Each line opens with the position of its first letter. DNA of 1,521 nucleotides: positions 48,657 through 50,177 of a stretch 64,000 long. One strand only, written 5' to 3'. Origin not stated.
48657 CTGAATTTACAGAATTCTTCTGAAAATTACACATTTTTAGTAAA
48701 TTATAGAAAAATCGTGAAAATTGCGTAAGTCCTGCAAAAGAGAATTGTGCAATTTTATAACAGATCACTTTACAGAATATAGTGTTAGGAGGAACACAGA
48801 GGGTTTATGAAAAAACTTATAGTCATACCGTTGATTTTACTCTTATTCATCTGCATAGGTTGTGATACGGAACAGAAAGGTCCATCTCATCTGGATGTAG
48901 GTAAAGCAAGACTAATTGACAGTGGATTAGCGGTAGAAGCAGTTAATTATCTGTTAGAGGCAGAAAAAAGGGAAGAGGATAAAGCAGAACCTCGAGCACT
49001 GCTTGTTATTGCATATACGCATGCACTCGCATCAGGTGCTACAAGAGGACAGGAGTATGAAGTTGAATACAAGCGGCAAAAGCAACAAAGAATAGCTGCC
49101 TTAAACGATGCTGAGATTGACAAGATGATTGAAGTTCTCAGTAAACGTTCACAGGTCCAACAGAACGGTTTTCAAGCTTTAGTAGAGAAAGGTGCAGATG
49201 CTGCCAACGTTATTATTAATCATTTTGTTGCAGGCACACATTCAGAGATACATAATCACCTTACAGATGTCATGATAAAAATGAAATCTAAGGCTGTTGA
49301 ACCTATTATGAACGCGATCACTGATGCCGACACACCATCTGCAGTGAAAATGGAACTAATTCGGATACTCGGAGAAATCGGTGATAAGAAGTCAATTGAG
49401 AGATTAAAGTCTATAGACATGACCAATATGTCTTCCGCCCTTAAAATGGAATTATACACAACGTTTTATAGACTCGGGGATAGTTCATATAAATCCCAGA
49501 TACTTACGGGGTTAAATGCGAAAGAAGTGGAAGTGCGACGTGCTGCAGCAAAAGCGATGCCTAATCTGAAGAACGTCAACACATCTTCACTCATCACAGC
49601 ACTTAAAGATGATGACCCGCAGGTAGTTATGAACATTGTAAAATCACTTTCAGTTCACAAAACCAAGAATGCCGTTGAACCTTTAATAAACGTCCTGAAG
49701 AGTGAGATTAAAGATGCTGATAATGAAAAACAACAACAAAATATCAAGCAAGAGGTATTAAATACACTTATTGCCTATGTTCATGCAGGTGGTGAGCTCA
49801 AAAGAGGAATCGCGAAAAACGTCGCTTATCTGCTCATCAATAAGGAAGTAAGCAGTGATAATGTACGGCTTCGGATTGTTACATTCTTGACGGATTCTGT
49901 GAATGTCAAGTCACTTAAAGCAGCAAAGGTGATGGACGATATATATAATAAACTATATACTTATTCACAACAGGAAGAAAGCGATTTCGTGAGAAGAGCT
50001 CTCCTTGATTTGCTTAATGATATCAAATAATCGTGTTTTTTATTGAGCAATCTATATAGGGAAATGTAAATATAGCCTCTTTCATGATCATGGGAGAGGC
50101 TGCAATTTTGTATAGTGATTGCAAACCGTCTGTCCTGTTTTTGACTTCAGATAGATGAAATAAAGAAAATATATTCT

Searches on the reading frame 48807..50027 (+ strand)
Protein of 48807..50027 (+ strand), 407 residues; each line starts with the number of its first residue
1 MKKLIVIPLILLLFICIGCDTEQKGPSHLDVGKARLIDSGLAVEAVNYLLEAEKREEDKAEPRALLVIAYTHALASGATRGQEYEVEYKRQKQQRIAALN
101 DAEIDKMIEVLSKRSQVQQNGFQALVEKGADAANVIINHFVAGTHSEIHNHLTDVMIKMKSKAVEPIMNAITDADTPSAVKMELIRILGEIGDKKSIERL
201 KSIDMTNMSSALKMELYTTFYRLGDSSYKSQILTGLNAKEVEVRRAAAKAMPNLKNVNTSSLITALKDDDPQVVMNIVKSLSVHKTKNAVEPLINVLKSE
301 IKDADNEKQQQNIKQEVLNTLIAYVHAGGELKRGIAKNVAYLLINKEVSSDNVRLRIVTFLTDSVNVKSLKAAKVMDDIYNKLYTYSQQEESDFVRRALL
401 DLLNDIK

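Call 32: search_protein_families(library=pfam, proteins=[window:48807-50027:+], max_evalue=0.001)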
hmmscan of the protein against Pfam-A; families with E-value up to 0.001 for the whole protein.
window:48807-50027:+ (407 aa): 3 families
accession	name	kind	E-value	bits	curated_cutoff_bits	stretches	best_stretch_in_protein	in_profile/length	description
PF13646.12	HEAT_2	-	2.1e-12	47.6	27.7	1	233-300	5-74/88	HEAT repeats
PF03130.22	HEAT_PBS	-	1.1e-05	25.9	20.9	0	181-201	2-22/27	PBS lyase HEAT-like repeat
PF02985.28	HEAT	-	2.1e-05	24.8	23.5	0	232-254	5-27/31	HEAT repeat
